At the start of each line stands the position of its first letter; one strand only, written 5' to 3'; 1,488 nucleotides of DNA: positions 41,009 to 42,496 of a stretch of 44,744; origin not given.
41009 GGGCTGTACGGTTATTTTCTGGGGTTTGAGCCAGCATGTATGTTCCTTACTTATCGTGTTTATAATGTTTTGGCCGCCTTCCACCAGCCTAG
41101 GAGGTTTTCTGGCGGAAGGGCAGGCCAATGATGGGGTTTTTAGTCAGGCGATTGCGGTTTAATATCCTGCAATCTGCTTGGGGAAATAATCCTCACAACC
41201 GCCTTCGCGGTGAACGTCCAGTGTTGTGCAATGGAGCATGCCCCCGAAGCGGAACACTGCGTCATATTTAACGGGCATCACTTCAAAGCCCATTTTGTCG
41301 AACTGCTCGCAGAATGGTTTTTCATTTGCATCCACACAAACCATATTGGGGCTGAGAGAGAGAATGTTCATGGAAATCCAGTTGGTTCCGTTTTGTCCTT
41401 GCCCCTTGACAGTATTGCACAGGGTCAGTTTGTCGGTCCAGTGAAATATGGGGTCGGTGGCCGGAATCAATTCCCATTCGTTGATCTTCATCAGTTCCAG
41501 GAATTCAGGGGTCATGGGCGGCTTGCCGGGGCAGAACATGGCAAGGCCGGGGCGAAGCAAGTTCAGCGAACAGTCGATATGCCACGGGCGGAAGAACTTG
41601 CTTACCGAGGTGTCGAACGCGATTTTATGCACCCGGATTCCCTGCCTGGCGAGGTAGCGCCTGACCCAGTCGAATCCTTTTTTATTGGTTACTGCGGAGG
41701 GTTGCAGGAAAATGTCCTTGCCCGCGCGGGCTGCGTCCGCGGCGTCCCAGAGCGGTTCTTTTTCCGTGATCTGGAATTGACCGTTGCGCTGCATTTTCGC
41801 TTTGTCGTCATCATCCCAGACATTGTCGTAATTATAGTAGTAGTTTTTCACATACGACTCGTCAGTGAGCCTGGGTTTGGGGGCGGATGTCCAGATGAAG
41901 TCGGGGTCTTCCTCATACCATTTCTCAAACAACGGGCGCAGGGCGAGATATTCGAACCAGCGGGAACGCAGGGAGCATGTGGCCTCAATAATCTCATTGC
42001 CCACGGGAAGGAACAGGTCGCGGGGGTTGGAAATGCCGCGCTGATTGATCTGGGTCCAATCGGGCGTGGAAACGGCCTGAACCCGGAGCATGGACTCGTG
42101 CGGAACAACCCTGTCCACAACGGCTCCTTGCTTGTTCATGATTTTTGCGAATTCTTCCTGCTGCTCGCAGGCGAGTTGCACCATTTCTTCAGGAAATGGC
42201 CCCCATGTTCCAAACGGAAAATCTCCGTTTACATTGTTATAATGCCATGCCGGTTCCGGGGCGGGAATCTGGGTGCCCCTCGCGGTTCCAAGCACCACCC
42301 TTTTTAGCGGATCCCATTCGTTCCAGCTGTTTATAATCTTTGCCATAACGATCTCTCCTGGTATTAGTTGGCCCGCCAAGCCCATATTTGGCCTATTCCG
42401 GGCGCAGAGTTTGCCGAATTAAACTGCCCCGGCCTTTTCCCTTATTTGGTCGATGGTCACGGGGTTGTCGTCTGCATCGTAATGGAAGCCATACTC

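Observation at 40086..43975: Second, permuted copy of the amidinotransferase-symporter module (cassette B) with an adjacent EamA transporter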

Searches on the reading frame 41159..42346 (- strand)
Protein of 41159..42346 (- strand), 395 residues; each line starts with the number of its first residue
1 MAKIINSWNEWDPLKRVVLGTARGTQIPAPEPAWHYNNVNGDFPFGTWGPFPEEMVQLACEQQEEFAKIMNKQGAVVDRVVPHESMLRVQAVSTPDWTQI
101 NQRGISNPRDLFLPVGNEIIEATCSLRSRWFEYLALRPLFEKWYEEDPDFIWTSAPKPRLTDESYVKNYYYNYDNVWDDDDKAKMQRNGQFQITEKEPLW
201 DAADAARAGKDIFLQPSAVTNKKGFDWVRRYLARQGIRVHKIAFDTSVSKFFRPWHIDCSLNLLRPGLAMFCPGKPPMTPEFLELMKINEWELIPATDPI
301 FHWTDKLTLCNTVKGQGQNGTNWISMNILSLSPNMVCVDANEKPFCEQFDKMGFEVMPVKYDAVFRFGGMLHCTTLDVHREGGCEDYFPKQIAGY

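Call 8: search_protein_families(library=pfam, proteins=[window:41159-42346:-])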
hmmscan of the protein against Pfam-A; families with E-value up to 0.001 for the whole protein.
window:41159-42346:- (395 aa): 0 families

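Call 9: search_protein_families(library=ncbifam, proteins=[window:41159-42346:-], max_evalue=0.01)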
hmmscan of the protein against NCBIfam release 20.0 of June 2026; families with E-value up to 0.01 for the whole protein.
window:41159-42346:- (395 aa): 0 families

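Call 10: search_solved_structures(query=window:41159-42346:-, max_evalue=1, show_alignments=2)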
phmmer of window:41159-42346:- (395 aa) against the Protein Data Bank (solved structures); distinct sequences matched with E-value up to 1: 7.
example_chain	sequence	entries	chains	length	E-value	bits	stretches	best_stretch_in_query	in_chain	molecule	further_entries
1jdx_A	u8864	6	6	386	4.3e-59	203.6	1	5-388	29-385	PROTEIN (L-ARGININE:GLYCINE AMIDINOTRANSFERASE)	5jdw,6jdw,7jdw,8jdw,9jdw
1jdw_A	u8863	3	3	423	6e-59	203.1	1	5-388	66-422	L-ARGININE:GLYCINE AMIDINOTRANSFERASE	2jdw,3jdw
4jdw_A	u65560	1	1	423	1e-57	199.1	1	5-388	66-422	L-ARGININE:GLYCINE AMIDINOTRANSFERASE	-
2jdx_A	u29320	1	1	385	1.2e-57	198.8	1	5-388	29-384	PROTEIN (L-ARGININE:GLYCINE AMIDINOTRANSFERASE)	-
6u1r_A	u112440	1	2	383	1.6e-51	178.6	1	5-388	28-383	SxtG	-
5wpi_A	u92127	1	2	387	5.9e-42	147.1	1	6-387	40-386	HsvA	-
1bwd_A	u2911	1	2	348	4.4e-38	134.4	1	4-387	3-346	PROTEIN (INOSAMINE-PHOSPHATE AMIDINOTRANSFERASE)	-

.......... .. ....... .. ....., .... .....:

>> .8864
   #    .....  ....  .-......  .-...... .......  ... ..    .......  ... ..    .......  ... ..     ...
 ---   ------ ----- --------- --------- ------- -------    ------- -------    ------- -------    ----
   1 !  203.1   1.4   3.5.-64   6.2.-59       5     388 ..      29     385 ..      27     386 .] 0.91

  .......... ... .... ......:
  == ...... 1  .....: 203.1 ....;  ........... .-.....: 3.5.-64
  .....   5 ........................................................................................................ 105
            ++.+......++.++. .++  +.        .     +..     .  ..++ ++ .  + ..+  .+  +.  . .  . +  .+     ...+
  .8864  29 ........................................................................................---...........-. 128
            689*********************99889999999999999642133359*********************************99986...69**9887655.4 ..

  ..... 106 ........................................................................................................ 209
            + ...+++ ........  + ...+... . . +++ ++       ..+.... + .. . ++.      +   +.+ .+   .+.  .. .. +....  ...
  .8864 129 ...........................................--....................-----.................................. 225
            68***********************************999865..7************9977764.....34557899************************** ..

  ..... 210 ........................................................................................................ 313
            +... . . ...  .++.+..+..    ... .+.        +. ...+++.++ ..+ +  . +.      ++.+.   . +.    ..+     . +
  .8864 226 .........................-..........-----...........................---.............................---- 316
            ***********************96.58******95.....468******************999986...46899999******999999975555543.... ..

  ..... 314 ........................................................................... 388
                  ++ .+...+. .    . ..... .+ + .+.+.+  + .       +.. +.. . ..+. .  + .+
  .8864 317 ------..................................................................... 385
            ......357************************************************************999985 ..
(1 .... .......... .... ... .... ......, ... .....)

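Call 11: search_protein_families(library=pfam, proteins=[window:41159-42346:-], max_evalue=10)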
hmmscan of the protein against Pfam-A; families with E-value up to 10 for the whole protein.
window:41159-42346:- (395 aa): 0 families

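Call 12: find_homologous_proteins(query=window:41159-42346:-, max_evalue=1e-20)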
Query window:41159-42346:- (395 aa): 1612 proteins with E <= 1e-20 among 2636 candidates; the best 120 are listed.
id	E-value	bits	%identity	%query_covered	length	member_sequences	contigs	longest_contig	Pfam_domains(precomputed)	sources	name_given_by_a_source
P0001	1.7e-247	839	85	100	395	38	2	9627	-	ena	-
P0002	2.6e-234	796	80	100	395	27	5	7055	-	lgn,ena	-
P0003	4.5e-168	578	63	100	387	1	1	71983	-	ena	-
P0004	2.3e-163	562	60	100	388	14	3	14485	-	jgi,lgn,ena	-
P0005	3.1e-162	558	61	100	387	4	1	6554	-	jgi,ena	-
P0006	4.5e-161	554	60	100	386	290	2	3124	-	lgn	-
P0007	8.5e-161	554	59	100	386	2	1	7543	-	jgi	jgi:glycine amidinotransferase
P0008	3.8e-160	551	58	99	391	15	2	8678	-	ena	-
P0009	5.1e-160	551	60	100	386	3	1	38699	-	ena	-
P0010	1.1e-159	550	58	100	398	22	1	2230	-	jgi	-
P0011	5.3e-159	548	59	100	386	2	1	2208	-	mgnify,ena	mgnify:CR=1 FL=1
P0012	9.8e-159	547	59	100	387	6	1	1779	-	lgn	-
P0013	1.1e-158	547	59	100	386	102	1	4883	-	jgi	jgi:glycine amidinotransferase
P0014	1.3e-158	546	59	100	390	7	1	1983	-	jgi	jgi:glycine amidinotransferase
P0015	4.3e-158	545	56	100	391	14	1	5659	-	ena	-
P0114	7.7e-147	508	56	100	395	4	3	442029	-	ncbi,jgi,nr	ncbi:MAG TPA: serine/threonine protein kinase [Dehalococcoidia bacterium]|jgi:glycine amidinotransfe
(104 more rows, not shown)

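Call 13: find_encoding_contigs(protein=P0001, flank=10000, max_places=3)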
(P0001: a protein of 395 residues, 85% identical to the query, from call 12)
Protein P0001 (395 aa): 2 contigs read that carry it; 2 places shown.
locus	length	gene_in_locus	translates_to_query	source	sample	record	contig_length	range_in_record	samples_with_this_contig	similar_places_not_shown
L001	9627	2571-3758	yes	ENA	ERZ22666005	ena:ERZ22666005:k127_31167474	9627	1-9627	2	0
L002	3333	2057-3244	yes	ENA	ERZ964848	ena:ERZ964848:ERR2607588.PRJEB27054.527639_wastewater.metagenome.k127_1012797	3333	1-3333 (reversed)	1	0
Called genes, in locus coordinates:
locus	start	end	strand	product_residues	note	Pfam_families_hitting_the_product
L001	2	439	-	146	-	?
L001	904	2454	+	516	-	PF00474:SSF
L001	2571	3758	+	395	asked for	-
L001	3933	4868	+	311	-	PF00892:EamA, PF16913:PUNUT (faint), PF03151:TPT, PF00892:EamA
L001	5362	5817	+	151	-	-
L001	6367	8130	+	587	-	PF02203:TarH (weak), PF12729:4HB_MCP_1, PF00672:HAMP, PF00015:MCPsignal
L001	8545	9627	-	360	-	?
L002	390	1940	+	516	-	PF00474:SSF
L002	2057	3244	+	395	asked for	-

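Call 14: find_encoding_contigs(protein=P0003, flank=10000, max_places=2)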
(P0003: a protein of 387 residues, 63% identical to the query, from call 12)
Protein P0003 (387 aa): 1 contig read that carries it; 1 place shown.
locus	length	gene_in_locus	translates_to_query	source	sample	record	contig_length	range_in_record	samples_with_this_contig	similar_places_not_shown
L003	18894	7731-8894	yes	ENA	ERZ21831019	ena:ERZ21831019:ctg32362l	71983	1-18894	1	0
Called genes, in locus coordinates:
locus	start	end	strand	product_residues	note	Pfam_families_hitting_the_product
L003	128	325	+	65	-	PF00857:Isochorismatase (weak)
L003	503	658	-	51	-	-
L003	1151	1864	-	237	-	PF12679:ABC2_membrane_2 (faint), PF12698:ABC2_membrane_3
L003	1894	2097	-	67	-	PF01061:ABC2_membrane (faint)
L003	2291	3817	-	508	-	PF00005:ABC_tran, PF13304:AAA_21, PF12698:ABC2_membrane_3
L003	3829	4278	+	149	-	-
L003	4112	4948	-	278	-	PF00005:ABC_tran, PF13304:AAA_21 (weak)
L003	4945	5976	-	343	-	PF25917:BSH_RND, PF25881:HH_YBHG, PF25876:HH_MFP_RND (weak), PF25954:Beta-barrel_RND_2, PF25990:Beta-barrel_YknX (weak)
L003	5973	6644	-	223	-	PF00440:TetR_N, PF09209:CecR_C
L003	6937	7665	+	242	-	PF00392:GntR, PF08220:HTH_DeoR (weak), PF07702:UTRA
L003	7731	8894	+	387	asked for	-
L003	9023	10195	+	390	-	PF09084:NMT1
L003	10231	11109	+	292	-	PF00528:BPD_transp_1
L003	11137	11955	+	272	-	PF00005:ABC_tran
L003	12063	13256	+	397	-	PF13379:NMT1_2, PF09084:NMT1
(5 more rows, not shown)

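Call 15: find_encoding_contigs(protein=P0114, flank=10000, max_places=2)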
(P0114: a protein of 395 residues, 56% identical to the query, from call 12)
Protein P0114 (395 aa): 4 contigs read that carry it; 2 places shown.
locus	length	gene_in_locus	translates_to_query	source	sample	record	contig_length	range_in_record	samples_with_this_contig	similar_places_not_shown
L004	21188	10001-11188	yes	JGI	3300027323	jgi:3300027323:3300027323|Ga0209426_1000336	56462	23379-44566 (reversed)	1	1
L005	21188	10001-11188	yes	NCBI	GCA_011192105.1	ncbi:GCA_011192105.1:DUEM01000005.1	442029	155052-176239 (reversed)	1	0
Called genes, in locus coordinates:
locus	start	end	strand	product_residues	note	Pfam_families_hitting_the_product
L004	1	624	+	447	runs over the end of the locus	PF00202:Aminotran_3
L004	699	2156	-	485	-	PF03601:Cons_hypoth698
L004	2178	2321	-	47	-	-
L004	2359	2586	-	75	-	PF01206:TusA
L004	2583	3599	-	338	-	PF00291:PALP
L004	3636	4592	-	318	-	PF03460:NIR_SIR_ferr, PF13484:Fer4_16 (faint), PF01077:NIR_SIR, PF13237:Fer4_10 (weak), PF12838:Fer4_7, PF13187:Fer4_9 (weak), PF14697:Fer4_21 (weak), PF00037:Fer4 (weak), +1 more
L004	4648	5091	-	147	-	PF02082:Rrf2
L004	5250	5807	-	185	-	PF00583:Acetyltransf_1, PF13508:Acetyltransf_7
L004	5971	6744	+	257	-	PF13344:Hydrolase_6, PF13419:HAD_2 (faint), PF00702:Hydrolase, PF13242:Hydrolase_like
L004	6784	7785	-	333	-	PF02729:OTCace_N, PF00185:OTCace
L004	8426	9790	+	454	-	-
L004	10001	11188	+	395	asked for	-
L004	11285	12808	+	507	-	PF00474:SSF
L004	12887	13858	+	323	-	PF00696:AA_kinase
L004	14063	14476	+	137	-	PF01475:FUR, PF03965:Penicillinase_R (weak)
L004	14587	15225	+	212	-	PF01891:CbiM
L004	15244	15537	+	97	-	PF13190:PDGLE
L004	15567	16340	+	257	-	PF02361:CbiQ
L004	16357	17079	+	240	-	PF00005:ABC_tran, PF02463:SMC_N (faint), PF13304:AAA_21 (weak)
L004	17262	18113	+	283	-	PF02540:NAD_synthase (faint), PF00764:Arginosuc_synth (faint), PF06508:QueC (faint)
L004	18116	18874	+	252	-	PF00731:AIRC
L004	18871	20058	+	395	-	PF01969:Ni_insertion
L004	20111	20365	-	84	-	PF00821:PEPCK_GTP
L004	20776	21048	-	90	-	PF17297:PEPCK_N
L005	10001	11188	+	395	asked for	-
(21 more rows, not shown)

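Call 19: find_related_loci(query=A1, collection=genome_contigs, flank=10000)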
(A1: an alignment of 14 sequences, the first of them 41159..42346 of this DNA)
Query A1 (395 aa) in genome_contigs; peptide patterns used: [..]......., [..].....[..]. (x = any residue, [..] = any of these).
597 stretches matched a pattern (row limit reached: there are more); 575 encode a relative of the query (tblastn E <= 1e-3); the best 80 are kept; 80 distinct loci.
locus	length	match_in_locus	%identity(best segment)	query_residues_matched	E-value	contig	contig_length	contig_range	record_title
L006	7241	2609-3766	59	1-395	9e-159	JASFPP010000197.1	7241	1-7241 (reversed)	MAG: Candidatus Aminicenantes bacterium isolate D0819M58metaG_sub_Bin_184 D0819M58metaG_FD_scaffold_1222_c1, whole genom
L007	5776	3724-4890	57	1-389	4e-157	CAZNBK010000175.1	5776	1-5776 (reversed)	MAG TPA_asm: uncultured Desulfovibrionaceae bacterium isolate SRP192927_co5_949 genome assembly, contig: NODE_29477_leng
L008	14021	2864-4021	59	1-395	1e-155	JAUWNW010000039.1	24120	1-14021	MAG: Candidatus Aminicenantes bacterium isolate CSMAG_2434 CSMAG_2434_k141_848303_length_24120_cov_7.9936, whole genome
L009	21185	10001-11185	57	1-395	3e-155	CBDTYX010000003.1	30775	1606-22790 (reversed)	MAG TPA_asm: uncultured Desulfovibrionaceae bacterium isolate SRR7614695_binner12_Refined_153 genome assembly, contig: E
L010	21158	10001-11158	57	1-395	3e-153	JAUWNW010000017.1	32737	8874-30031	MAG: Candidatus Aminicenantes bacterium isolate CSMAG_2434 CSMAG_2434_k141_1065396_length_32737_cov_8.2072, whole genome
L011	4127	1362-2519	57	1-395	3e-157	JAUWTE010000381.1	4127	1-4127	MAG: Acidobacteriota bacterium isolate CSMAG_2572 CSMAG_2572_k127_469853_length_4127_cov_69.4110, whole genome shotgun s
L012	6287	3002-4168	56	1-389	5e-153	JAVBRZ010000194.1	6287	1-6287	MAG: Desulfovibrionaceae bacterium isolate EPI_MAG_00210 c_000001191350, whole genome shotgun sequence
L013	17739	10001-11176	55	1-391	1e-150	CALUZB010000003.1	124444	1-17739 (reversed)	MAG: uncultured Desulfovibrionaceae bacterium isolate E02__bin133 genome assembly, contig: E02__k127_3317336, whole geno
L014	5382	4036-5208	55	1-391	8e-149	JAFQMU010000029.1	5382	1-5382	MAG: Desulfovibrionaceae bacterium isolate RGIG1962 Goat_Cecum.Co__c267086, whole genome shotgun sequence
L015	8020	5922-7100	54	1-395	7e-146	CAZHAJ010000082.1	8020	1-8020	MAG TPA_asm: uncultured Peptococcaceae bacterium isolate binchicken_co168_210 genome assembly, contig: NODE_14328_length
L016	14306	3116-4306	53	1-395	9e-141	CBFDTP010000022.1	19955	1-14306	MAG TPA_asm: uncultured Dehalococcoidia bacterium isolate SRR6823440_metabat2_48 genome assembly, contig: ERZ650341.1407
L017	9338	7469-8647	53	1-395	1e-139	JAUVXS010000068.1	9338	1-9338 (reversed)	MAG: Dehalococcoidia bacterium isolate CSMAG_1222 CSMAG_1222_k141_1764595_length_9338_cov_9.0000, whole genome shotgun s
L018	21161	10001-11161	53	1-395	4e-139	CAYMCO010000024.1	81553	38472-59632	MAG TPA_asm: uncultured Anaerolineaceae bacterium isolate SRP323688_co1_47 genome assembly, contig: NODE_605_length_8155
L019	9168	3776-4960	53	1-395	5e-138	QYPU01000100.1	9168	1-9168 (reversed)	MAG: Dehalococcoidia bacterium isolate PowLak16_MAG20 c_000000135483, whole genome shotgun sequence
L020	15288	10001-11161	58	1-395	1e-152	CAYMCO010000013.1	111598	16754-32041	MAG TPA_asm: uncultured Anaerolineaceae bacterium isolate SRP323688_co1_47 genome assembly, contig: NODE_344_length_1115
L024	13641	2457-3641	52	1-395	3e-136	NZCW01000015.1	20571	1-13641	MAG: Dehalococcoidales bacterium isolate ARS1168 MHASMcontig_591034, whole genome shotgun sequence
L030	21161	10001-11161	52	4-395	4e-133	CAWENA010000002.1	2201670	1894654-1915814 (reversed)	MAG: uncultured Chloroflexia bacterium isolate MFD04716.bin.1.45 genome assembly, contig: contig_1826, whole genome shot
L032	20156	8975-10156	51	1-395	2e-132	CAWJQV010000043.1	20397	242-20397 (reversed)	MAG: uncultured delta proteobacterium isolate MFD02979.bin.2.153 genome assembly, contig: contig_79022, whole genome sho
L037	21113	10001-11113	47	4-395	4e-112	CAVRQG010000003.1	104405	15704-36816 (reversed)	MAG: uncultured delta proteobacterium isolate MFD03804.bin.2.134 genome assembly, contig: contig_11600, whole genome sho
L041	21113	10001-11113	46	5-395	3e-109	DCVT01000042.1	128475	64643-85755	MAG TPA_asm: Anaerolineales bacterium UBA2181 UBA2181_contig_1672, whole genome shotgun sequence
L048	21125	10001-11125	46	3-395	2e-106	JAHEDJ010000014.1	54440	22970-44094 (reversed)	MAG: bacterium isolate Ww198 NODE_503_length_54440_cov_14.388188, whole genome shotgun sequence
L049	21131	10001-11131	47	1-395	5e-106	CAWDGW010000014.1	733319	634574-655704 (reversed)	MAG: uncultured Holophagae bacterium isolate MFD03804.bin.1.132 genome assembly, contig: contig_8543, whole genome shotg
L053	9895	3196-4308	45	4-395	1e-105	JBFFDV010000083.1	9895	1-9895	MAG: Anaerolineae bacterium isolate Mix_mud13.2021.11.53 k141_867308_length_9895_cov_11.2330, whole genome shotgun seque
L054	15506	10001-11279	45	3-395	9e-106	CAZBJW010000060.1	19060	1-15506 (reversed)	MAG TPA_asm: uncultured Anaerolineales bacterium isolate binchicken_co294_156 genome assembly, contig: NODE_3178_length_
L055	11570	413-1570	58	1-395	3e-154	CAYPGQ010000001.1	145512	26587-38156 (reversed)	MAG TPA_asm: uncultured Eubacteriales bacterium isolate SRP068000_co1_174 genome assembly, contig: NODE_49_length_145512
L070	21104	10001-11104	44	1-391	8e-94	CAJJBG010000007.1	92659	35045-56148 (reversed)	MAG: Pelagibacteraceae bacterium AG-422-B15 isolate FRAM18_bin072 genome assembly, contig: FRAM17_bin072-7, whole genome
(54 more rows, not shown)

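Call 26: search_solved_structures(query=L004:8426-9790:+, max_evalue=1)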
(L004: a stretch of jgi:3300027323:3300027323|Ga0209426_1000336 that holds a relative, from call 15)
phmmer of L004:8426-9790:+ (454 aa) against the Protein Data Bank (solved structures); distinct sequences matched with E-value up to 1: 4.
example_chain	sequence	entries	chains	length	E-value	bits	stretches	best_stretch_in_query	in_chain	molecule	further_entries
9sxb_A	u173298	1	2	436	5.9e-07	32.2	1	222-326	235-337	Cyclic 2,3-diphosphoglycerate synthetase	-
8oru_AAA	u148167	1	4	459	8.3e-05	25.1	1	222-334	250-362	Cyclic 2,3-diphosphoglycerate synthetase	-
8ork_AAA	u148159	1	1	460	8.3e-05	25.1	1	222-334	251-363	Cyclic 2,3-diphosphoglycerate synthetase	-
2hf8_A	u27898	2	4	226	0.2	13.9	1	255-300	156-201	Probable hydrogenase nickel incorporation protein hypB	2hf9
